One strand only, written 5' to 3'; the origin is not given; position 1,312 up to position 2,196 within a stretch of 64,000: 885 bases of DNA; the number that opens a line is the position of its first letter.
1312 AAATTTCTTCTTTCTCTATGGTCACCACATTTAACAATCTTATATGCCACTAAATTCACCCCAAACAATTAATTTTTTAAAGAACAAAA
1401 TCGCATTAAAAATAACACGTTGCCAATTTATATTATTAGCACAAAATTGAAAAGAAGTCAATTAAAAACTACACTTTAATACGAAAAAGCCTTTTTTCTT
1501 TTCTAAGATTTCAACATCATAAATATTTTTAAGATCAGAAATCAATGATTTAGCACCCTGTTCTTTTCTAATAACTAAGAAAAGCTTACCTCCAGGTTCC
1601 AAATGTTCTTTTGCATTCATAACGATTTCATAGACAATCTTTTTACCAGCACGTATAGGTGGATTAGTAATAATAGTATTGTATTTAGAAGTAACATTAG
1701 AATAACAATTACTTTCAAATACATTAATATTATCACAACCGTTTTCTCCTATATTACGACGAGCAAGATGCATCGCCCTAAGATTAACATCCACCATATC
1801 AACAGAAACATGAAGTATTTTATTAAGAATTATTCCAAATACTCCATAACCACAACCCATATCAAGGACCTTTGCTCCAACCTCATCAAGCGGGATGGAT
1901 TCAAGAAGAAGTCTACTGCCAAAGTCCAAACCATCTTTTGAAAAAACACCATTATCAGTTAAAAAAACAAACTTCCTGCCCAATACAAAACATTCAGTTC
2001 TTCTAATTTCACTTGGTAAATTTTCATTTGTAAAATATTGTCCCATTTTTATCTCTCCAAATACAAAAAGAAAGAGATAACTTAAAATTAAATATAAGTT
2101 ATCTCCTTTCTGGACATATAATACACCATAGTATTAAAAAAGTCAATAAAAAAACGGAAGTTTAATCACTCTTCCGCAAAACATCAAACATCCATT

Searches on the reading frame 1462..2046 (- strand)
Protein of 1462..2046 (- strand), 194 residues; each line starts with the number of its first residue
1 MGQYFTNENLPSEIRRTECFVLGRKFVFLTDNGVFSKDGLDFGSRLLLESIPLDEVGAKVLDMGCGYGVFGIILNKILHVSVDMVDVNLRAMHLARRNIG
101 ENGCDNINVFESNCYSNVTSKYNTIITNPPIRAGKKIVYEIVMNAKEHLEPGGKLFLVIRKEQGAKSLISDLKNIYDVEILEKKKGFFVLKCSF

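Call 50: find_encoding_contigs(protein=window:1462-2046:-, flank=10000, max_places=3)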
Protein window:1462-2046:- (194 aa): 21 contigs read that carry it; 3 places shown.
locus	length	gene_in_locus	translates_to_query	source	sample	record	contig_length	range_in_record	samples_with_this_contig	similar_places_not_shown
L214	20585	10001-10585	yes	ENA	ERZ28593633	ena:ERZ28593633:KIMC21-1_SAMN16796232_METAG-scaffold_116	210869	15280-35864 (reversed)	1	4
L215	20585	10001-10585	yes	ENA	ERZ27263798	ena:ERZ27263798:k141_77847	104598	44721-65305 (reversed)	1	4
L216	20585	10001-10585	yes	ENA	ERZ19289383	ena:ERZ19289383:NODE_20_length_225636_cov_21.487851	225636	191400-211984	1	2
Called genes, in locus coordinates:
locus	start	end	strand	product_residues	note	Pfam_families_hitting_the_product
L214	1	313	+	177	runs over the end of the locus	PF02357:NusG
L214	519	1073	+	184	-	PF03946:Ribosomal_L11_N, PF00298:Ribosomal_L11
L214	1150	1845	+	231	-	PF00687:Ribosomal_L1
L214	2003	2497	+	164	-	PF00466:Ribosomal_L10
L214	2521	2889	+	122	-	PF16320:Ribosomal_L12_N, PF00542:Ribosomal_L12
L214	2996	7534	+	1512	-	PF00498:FHA (weak), PF16697:Yop-YscD_cpl (faint), PF01580:FtsK_SpoIIIE, PF13555:AAA_29 (faint), PF01580:FtsK_SpoIIIE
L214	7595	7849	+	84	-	-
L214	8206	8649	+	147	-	-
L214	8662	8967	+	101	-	-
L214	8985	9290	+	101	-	-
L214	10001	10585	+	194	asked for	PF05175:MTS, PF13489:Methyltransf_23 (weak), PF01135:PCMT (faint), PF06325:PrmA, PF13847:Methyltransf_31 (weak), PF13649:Methyltransf_25 (weak)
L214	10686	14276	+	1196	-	PF04563:RNA_pol_Rpb2_1, PF04561:RNA_pol_Rpb2_2, PF04565:RNA_pol_Rpb2_3, PF10385:RNA_pol_Rpb2_45, PF00562:RNA_pol_Rpb2_6, PF04560:RNA_pol_Rpb2_7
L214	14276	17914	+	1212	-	PF04997:RNA_pol_Rpb1_1, PF00623:RNA_pol_Rpb1_2, PF04983:RNA_pol_Rpb1_3, PF05000:RNA_pol_Rpb1_4, PF04998:RNA_pol_Rpb1_5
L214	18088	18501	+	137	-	PF00164:Ribosom_S12_S23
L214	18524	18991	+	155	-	PF00177:Ribosomal_S7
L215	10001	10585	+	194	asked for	PF05175:MTS, PF13489:Methyltransf_23 (weak), PF01135:PCMT (faint), PF06325:PrmA, PF13847:Methyltransf_31 (weak), PF13649:Methyltransf_25 (weak)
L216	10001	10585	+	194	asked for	PF05175:MTS, PF13489:Methyltransf_23 (weak), PF01135:PCMT (faint), PF06325:PrmA, PF13847:Methyltransf_31 (weak), PF13649:Methyltransf_25 (weak)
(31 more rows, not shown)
